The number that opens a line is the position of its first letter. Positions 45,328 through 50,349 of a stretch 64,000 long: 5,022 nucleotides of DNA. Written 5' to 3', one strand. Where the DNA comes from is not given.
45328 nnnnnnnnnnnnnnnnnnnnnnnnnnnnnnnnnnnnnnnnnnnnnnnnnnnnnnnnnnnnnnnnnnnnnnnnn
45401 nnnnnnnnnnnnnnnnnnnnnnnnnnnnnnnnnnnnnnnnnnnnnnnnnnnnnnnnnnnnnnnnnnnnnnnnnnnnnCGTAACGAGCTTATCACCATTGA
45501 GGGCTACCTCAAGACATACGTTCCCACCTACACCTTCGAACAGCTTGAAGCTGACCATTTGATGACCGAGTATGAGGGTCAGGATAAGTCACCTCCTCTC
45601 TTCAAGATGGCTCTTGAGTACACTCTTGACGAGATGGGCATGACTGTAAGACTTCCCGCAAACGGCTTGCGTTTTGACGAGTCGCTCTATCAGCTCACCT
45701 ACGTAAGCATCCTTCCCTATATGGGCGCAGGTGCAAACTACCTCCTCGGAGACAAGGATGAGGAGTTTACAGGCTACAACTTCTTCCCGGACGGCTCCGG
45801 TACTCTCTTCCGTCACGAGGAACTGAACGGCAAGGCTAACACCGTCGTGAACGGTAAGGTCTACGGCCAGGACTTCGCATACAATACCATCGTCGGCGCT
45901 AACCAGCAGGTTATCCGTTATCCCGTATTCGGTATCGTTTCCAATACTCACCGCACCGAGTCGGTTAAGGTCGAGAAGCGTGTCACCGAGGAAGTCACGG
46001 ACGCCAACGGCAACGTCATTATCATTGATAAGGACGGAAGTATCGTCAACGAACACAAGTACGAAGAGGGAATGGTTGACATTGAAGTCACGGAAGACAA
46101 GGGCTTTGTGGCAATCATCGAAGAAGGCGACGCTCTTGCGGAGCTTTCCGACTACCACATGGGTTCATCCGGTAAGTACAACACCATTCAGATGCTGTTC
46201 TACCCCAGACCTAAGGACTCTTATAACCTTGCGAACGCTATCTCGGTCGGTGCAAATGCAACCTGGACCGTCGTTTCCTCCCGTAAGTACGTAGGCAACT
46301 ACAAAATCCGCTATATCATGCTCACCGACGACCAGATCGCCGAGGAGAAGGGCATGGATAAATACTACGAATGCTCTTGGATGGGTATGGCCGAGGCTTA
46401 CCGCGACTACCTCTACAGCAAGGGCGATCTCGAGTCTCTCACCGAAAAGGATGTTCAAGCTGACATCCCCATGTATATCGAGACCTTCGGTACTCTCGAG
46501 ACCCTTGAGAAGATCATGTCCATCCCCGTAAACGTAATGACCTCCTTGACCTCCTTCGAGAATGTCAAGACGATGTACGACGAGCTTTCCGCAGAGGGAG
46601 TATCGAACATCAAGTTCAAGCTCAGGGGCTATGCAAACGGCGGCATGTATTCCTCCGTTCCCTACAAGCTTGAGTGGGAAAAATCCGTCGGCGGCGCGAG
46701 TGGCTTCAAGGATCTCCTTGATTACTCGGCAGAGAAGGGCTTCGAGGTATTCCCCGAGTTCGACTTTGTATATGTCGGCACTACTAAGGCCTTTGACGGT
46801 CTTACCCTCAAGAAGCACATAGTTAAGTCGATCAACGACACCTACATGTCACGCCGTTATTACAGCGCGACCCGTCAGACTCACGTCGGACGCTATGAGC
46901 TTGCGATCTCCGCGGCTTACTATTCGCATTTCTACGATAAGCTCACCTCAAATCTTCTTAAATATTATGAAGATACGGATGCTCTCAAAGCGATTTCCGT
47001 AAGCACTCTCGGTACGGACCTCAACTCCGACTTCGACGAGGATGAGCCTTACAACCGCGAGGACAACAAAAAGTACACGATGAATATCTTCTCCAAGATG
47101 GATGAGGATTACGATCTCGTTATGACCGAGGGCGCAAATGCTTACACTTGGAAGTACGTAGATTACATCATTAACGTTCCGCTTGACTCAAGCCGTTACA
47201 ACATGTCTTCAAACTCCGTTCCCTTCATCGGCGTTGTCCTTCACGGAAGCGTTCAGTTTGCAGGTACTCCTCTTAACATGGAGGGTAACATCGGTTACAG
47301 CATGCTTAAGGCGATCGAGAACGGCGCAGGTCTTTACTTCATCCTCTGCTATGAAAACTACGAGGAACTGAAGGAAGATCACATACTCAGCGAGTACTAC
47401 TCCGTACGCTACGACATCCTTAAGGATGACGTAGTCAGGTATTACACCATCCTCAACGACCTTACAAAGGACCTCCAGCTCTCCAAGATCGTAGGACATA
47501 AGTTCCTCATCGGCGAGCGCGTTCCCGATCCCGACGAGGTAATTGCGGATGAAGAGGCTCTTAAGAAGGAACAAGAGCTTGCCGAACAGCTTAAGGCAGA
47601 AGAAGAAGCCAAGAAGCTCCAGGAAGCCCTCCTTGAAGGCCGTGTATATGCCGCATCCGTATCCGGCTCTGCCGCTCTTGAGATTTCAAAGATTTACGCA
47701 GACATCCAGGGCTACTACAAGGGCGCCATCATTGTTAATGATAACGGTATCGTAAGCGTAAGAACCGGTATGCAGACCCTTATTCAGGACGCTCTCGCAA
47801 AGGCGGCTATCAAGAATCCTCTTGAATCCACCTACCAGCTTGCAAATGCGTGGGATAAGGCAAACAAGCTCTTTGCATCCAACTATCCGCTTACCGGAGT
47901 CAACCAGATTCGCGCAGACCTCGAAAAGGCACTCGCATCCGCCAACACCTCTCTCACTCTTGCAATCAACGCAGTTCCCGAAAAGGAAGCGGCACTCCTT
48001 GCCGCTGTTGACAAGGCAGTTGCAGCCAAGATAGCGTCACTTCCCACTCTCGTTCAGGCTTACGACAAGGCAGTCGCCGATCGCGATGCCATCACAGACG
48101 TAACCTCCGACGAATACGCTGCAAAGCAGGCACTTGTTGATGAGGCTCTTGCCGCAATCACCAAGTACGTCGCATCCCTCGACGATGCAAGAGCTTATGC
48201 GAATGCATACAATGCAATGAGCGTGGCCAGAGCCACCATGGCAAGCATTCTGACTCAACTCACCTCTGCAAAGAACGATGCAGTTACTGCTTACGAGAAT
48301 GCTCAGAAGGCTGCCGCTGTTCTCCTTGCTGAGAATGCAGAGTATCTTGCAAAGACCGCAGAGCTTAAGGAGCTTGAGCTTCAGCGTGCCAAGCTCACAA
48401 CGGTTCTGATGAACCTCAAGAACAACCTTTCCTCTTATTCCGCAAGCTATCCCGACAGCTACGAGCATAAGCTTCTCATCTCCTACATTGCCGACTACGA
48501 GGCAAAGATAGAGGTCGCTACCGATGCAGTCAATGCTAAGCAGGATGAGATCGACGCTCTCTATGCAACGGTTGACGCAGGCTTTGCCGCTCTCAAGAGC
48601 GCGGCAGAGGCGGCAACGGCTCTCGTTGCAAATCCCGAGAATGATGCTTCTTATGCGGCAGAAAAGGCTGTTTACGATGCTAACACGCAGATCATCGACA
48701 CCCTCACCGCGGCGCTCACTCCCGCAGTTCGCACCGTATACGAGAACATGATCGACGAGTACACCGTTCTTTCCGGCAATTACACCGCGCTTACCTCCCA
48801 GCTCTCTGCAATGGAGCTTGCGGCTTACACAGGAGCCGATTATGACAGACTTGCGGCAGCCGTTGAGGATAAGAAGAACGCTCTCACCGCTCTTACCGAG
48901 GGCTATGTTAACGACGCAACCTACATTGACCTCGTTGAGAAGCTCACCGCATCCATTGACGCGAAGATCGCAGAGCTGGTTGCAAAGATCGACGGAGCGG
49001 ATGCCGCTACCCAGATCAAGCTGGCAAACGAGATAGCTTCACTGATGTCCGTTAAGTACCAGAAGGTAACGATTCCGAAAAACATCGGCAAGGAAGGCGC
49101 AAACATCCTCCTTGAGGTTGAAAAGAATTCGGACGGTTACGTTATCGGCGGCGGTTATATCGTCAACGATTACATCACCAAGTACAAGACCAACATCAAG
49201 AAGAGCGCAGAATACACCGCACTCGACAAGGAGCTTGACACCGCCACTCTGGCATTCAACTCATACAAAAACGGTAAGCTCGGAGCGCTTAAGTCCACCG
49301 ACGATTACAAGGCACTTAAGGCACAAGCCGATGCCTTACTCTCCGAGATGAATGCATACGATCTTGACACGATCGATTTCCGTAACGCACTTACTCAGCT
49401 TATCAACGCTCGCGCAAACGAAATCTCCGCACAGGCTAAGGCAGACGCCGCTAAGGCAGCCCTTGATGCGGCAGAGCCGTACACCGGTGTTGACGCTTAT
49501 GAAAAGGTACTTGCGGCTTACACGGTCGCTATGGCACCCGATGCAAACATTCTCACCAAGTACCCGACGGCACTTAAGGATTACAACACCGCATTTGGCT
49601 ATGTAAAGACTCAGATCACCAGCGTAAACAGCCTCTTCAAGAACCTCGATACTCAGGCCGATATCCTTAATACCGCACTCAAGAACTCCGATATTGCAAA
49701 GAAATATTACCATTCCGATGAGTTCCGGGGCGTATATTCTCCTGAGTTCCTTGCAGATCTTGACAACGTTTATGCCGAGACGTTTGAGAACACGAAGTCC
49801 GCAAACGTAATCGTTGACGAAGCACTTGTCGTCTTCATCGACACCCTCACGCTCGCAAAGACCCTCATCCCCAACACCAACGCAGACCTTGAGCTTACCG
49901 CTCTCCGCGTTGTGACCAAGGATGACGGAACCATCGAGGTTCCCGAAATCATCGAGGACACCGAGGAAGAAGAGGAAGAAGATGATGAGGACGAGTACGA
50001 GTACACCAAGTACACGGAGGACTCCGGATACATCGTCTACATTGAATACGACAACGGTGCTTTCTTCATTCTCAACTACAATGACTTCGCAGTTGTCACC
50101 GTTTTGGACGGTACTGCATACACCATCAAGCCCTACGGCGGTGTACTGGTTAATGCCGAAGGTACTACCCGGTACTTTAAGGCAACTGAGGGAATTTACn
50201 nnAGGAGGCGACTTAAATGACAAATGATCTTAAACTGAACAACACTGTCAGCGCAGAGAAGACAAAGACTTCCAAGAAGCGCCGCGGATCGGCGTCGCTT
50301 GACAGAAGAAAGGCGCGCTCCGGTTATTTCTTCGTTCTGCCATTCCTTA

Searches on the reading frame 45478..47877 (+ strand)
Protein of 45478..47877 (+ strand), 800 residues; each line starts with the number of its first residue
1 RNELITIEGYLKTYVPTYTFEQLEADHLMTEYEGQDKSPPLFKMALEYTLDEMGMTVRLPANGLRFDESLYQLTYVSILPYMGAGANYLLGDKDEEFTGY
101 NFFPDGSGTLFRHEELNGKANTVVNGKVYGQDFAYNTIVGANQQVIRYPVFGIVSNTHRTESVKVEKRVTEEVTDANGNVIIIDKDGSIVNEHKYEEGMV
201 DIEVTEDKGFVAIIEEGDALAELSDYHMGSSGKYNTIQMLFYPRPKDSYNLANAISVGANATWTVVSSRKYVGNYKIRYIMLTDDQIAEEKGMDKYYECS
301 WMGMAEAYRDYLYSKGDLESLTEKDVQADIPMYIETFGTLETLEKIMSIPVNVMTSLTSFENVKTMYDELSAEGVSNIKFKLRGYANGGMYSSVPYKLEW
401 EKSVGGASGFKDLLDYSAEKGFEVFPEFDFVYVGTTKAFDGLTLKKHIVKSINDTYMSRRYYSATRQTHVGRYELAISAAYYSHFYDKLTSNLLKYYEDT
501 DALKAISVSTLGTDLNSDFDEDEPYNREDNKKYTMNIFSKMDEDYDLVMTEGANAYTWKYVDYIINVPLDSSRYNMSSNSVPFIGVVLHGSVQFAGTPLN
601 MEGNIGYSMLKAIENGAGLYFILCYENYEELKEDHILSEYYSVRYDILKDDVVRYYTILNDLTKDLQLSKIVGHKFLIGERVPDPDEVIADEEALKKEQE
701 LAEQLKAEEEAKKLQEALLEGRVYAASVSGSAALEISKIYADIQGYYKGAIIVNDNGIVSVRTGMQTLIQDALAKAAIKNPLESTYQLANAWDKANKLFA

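Call 24: search_protein_families(library=pfam, proteins=[window:45478-47877:+], max_evalue=1)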
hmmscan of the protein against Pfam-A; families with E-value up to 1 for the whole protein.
window:45478-47877:+ (800 aa): 1 family
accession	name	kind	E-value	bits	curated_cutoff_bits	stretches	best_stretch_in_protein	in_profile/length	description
PF18952.6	DUF5696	-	5.5e-123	412.1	25.6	2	205-676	131-575/612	Family of unknown function (DUF5696)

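Call 26: find_homologous_proteins(query=window:45478-47877:+)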
Query window:45478-47877:+ (800 aa): 1394 proteins with E <= 0.001 among 8000 candidates; the best 120 are listed.
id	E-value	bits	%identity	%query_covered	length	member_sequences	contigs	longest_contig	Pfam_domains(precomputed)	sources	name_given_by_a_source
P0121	0.0e+0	1118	65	97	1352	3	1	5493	PF18952.7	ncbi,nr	ncbi:MAG: hypothetical protein J6V01_01150, partial [Clostridia bacterium]|nr:hypothetical protein [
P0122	0.0e+0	1065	63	96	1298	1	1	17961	PF18952.7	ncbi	-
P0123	0.0e+0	1052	67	87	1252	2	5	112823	PF18952.7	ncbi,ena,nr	ncbi:MAG: hypothetical protein IKJ80_06435 [Clostridia bacterium]|nr:hypothetical protein [Clostridi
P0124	0.0e+0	1040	66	86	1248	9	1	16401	PF18952.7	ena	-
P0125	0.0e+0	1039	65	91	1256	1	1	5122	PF18952.7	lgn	-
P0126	0.0e+0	1016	81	70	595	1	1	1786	PF18952.7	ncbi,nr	ncbi:MAG: hypothetical protein IIX09_07680, partial [Clostridia bacterium]|nr:hypothetical protein [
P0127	1.9e-296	1003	62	92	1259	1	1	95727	PF18952.7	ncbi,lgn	-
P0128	1.0e-283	961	80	66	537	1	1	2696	PF18952.7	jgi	jgi:hypothetical protein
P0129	1.1e-276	938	57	99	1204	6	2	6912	PF18952.7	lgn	-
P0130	9.2e-275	932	59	92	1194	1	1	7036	PF18952.7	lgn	-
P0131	2.6e-272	924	61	86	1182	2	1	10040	PF18952.7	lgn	-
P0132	1.0e-271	922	58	90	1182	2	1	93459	PF18952.7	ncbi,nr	ncbi:MAG: hypothetical protein IJW99_07990 [Clostridia bacterium]|nr:hypothetical protein [Clostridi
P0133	5.6e-271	919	59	90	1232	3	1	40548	PF18952.7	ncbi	-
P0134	1.2e-270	918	59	92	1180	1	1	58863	PF18952.7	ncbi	-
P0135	2.3e-270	917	59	90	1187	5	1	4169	PF18952.7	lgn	-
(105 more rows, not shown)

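Call 37: predict_structure(alignment_id=A3)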
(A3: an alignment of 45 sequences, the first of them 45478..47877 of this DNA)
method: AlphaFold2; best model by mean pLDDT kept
length: 800 residues; sequences in the alignment: 45
mean_pLDDT: 78.2   pTM: 0.73
mean pLDDT of the five models: 78.2, 78.0, 72.3, 71.9, 67.7
residues with pLDDT >= 90: 236; 70-90: 328; 50-70: 169; < 50: 67
segments of 3 or more residues with pLDDT < 50: 1-3, 31-35, 90-92, 138-140, 679-681, 747-765, 776-800
pLDDT, mean of each block of 10 residues (from residue 1): 59 62 64 48 70 84 64 75 61 68 81 76 79 51 72 87 83 90 91 85 85 82 82 81 71 53 68 80 90 90 93 92 89 96 84 93 98 94 93 82 95 97 95 72 83 77 67 82 91 94 95 77 66 92 96 88 88 74 90 92 86 91 93 84 90 94 88 63 64 82 80 73 67 67 55 46 50 48 41 35
secondary structure, 60 per line:
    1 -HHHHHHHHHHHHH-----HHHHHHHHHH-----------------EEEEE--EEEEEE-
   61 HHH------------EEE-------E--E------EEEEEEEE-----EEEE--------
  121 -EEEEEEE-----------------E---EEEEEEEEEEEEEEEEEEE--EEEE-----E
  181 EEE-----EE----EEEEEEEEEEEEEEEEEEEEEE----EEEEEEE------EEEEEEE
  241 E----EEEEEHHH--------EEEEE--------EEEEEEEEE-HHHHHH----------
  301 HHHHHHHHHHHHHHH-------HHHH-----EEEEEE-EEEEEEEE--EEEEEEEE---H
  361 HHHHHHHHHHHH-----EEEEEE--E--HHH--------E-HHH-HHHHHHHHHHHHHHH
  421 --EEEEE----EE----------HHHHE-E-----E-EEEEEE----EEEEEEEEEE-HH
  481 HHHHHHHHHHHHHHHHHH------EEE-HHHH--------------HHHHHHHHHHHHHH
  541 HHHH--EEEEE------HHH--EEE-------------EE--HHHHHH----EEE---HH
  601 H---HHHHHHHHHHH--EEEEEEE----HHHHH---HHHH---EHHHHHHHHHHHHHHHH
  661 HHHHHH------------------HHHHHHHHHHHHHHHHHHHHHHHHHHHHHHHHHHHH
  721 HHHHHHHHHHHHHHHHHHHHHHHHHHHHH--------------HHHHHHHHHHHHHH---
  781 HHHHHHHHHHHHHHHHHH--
elements in order (helices of 4 or more, strands of 3 or more residues): H2-14 H20-29 E47-51 E54-59 E76-78 E96-103 E109-112 E122-128 E150-168 E171-174 E180-183 E195-216 E221-227 E234-241 E246-250 E262-266 E275-283 H285-290 H301-315 H323-326 E332-337 E339-346 E349-356 H360-372 E378-383 H406-420 E423-427 H444-447 E458-463 E468-477 H479-498 E505-507 H509-512 H527-544 E547-551 E563-565 H583-588 E593-595 H605-615 E618-624 H629-633 H637-640 H645-666 H685-749 H764-777 H781-798
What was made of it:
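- On Glycoside hydrolase of GH129/GH101-like fold (the neighbour, DUF5696): AF2 pTM is 0.73 (call 37).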

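Call 40: fold_search(model_id=the predicted structure, library=pdb)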
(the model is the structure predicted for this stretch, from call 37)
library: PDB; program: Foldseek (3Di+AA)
matches with E <= 10: 980; with E <= 0.001: 280
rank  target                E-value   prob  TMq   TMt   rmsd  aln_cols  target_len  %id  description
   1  5wzp_A                4.3e-19  1.00  0.45  0.58  10.8       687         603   12  Alpha-N-acetylgalactosaminidase NagBb from Bifidobacterium bifidum - ligand free (released 2017-06-07)
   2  5opq_A                2.2e-17  1.00  0.44  0.52   8.3       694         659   11  A 3,6-anhydro-D-galactosidase produced by Zobellia galactanivorans. This is an exo-lytic enzyme that hydrolyzes termin (released 2017-11-29)
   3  8rzk_A                4.5e-17  1.00  0.44  0.53   9.9       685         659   10  The Michaelis complex of ZgGH129 D486N from Zobellia galactanivorans with neo-b/k-oligo-carrageenan tetrasaccharide (b (released 2024-07-31)
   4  5opq_D                5.4e-17  1.00  0.43  0.51  10.9       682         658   10  A 3,6-anhydro-D-galactosidase produced by Zobellia galactanivorans. This is an exo-lytic enzyme that hydrolyzes termin (released 2017-11-29)
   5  5wzn_A                8.4e-17  1.00  0.46  0.57  11.2       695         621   13  Alpha-N-acetylgalactosaminidase NagBb from Bifidobacterium bifidum - GalNAc complex (released 2017-06-07)
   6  5wzq_A                1.0e-16  1.00  0.44  0.57  10.8       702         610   12  Alpha-N-acetylgalactosaminidase NagBb from Bifidobacterium bifidum - quadruple mutant (released 2017-06-07)
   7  5wzr_B                1.1e-16  1.00  0.42  0.52  17.3       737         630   12  Alpha-N-acetylgalactosaminidase NagBb from Bifidobacterium bifidum - Gal-NHAc-DNJ complex (released 2017-06-07)
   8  5wzp_B                2.8e-16  1.00  0.41  0.53  17.8       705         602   13  Alpha-N-acetylgalactosaminidase NagBb from Bifidobacterium bifidum - ligand free (released 2017-06-07)
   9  5wzn_B                5.8e-16  1.00  0.45  0.57  11.3       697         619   12  Alpha-N-acetylgalactosaminidase NagBb from Bifidobacterium bifidum - GalNAc complex (released 2017-06-07)
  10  5wzr_A                6.2e-16  1.00  0.48  0.59   8.9       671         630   13  Alpha-N-acetylgalactosaminidase NagBb from Bifidobacterium bifidum - Gal-NHAc-DNJ complex (released 2017-06-07)
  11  5wzq_B                1.0e-15  1.00  0.44  0.56  11.3       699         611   13  Alpha-N-acetylgalactosaminidase NagBb from Bifidobacterium bifidum - quadruple mutant (released 2017-06-07)
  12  9ayu_A                1.8e-09  1.00  0.36  0.43  22.5       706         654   10  Structure of the A type blood alpha-D-galactosamine galactosaminidase D463A mutant from Flavonifractor plautii (released 2024-12-18)
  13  5a59_A                2.1e-09  1.00  0.31  0.23  24.1       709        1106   11  The structure of GH101 E796Q mutant from Streptococcus pneumoniae TIGR4 in complex with T-antigen (released 2015-09-02)
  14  9awt_A                3.3e-09  1.00  0.36  0.43  22.3       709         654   10  Structure of the A type blood alpha-D-galactosamine galactosaminidase from Flavonifractor plautii in complex with GalN (released 2024-12-18)
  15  5aed_A                4.2e-09  1.00  0.31  0.35  20.2       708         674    7  A bacterial protein structure in glycoside hydrolase family 31 (released 2016-02-10)
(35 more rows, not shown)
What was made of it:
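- On Glycoside hydrolase of GH129/GH101-like fold (the neighbour, DUF5696): Foldseek gives E = 4e-19 to 5wzp and 2e-17 to 5opq, then GH101, GH31 and GH36 (call 40).
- Closest known: GH129 alpha-N-acetylgalactosaminidase NagBb. Same: They share the beta-sandwich plus (beta/alpha)8 barrel fold (Foldseek E = 4e-19, ~690 aligned columns, call 40).
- The DUF5696 core matches GH129 NagBb (5wzp) at Foldseek E = 4e-19, then GH101, GH31 and GH36 (calls 37, 40).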

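Call 63: search_solved_structures(query=A3, max_evalue=10, show_alignments=2)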
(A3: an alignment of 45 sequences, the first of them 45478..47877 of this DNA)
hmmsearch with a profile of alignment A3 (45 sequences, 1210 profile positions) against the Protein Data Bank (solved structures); distinct sequences matched with E-value up to 10: 140 (the best 60 are shown).
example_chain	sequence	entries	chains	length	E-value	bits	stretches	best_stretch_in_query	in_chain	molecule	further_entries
4tql_A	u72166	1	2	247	0.0028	18.9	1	925-1137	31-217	Three helix bundle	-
9y5h_B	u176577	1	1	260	0.029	15.6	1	908-1108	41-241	sc-t-SNARE-diff-#3.3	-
6pfp_A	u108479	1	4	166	0.072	14.2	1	1021-1130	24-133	Myosin-7 fused to GP7 and EB1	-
4uos_A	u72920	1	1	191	0.08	14.1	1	952-1105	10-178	DESIGNED HELICAL BUNDLE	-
4tko_B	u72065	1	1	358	0.14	13.2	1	1006-1168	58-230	EmrA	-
9e5c_4u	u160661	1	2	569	0.17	13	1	1052-1187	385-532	TbRSP63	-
2ch7_B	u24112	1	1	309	0.19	12.9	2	940-1131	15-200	METHYL-ACCEPTING CHEMOTAXIS PROTEIN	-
3ja6_H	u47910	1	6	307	0.19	12.8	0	911-1120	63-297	Methyl-accepting chemotaxis protein 2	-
8th8_S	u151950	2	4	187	0.2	12.8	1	914-1078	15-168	Coiled-coil domain-containing protein 153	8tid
6pf2_A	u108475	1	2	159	0.21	12.7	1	1026-1127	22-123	Myosin, heavy polypeptide 7, cardiac muscle, beta variant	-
2ch7_A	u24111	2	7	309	0.25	12.4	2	986-1122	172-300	METHYL-ACCEPTING CHEMOTAXIS PROTEIN | Methyl-accepting chemotaxis protein 2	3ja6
8qae_A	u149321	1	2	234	0.28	12.3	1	961-1118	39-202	sc-apCC-6-SLLA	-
3qe6_A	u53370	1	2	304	0.31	12.1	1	983-1072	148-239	Protein kinase C and casein kinase II substrate protein 3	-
3s84_A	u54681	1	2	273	0.32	12.1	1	912-1118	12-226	Apolipoprotein A-IV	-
3syv_A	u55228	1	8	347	0.33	12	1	982-1073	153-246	Protein kinase C and casein kinase II substrate protein 3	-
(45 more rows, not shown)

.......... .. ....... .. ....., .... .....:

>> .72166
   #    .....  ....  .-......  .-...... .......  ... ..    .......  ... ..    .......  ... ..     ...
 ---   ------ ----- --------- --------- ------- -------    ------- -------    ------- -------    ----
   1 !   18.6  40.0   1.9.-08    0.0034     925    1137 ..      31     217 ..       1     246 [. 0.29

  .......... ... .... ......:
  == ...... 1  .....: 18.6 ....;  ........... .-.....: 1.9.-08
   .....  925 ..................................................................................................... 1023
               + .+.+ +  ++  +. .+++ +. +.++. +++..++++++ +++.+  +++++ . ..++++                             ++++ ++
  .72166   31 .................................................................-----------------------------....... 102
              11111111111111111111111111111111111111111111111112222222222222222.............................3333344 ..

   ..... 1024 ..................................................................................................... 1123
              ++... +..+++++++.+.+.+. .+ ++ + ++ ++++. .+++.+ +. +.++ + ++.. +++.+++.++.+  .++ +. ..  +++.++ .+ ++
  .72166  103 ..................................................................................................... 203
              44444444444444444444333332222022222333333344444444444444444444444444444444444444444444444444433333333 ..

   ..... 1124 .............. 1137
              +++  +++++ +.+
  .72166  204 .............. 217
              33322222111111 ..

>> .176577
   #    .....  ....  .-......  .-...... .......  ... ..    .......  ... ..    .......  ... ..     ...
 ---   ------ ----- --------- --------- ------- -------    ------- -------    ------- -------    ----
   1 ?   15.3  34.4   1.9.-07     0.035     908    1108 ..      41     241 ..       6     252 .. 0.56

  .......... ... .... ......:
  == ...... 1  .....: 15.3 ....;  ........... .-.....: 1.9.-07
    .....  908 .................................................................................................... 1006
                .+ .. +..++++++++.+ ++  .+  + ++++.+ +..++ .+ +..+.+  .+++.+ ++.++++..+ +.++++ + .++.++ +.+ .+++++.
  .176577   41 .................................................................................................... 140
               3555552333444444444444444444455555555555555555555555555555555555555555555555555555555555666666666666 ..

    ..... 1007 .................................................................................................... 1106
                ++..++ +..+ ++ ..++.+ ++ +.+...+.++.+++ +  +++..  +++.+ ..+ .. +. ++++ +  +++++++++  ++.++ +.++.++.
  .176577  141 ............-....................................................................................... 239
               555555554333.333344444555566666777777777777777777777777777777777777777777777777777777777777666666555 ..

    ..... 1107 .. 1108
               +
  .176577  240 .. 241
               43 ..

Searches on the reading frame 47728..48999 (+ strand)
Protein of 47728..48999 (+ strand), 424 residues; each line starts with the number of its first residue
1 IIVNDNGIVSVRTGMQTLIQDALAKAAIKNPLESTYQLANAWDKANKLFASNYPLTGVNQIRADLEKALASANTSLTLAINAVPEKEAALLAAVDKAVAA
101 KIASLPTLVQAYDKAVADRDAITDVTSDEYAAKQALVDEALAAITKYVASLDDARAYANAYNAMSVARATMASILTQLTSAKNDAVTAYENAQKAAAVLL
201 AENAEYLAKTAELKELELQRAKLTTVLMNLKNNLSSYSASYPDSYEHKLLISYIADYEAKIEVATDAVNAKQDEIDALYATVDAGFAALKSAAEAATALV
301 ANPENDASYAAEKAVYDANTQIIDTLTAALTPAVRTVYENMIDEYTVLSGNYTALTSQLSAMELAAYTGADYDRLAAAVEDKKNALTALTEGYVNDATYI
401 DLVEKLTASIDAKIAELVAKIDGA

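Call 24: search_protein_families(library=pfam, proteins=[window:47728-48999:+], max_evalue=1)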
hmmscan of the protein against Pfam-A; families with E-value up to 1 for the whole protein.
window:47728-48999:+ (424 aa): 4 families
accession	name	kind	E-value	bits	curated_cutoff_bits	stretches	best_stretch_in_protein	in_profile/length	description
PF08702.15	Fib_alpha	-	0.0086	16.7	29.9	0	90-157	25-92/143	Fibrinogen alpha/beta chain family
PF06657.18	Cep57_MT_bd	-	0.015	16.2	31.3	0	223-279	13-75/77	Centrosome microtubule-binding domain of Cep57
PF10444.14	Nbl1_Borealin_N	-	0.15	12.2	24.4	1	58-86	17-45/57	Nbl1 / Borealin N terminal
PF07432.18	Hc1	-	0.28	11.5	23.5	0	171-197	4-30/57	Histone H1-like protein Hc1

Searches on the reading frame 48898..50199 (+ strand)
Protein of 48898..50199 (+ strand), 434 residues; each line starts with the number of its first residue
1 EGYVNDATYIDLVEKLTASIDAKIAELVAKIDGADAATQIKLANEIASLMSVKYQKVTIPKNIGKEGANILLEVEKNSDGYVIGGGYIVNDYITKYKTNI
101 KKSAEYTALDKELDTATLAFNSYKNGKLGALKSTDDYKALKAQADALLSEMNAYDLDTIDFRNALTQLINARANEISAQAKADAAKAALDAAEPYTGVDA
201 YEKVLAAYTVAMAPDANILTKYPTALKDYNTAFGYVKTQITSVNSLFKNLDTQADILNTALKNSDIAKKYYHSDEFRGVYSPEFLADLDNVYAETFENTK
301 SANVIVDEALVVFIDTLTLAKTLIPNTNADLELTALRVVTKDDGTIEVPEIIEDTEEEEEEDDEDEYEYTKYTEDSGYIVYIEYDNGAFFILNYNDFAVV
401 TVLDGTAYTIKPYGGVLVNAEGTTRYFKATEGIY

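Call 24: search_protein_families(library=pfam, proteins=[window:48898-50199:+], max_evalue=1)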
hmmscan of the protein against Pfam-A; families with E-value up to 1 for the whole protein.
window:48898-50199:+ (434 aa): 1 family
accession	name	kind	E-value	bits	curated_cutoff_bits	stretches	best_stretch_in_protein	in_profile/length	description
PF00899.27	ThiF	-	0.012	15.3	28.1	1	153-207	49-101/238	ThiF family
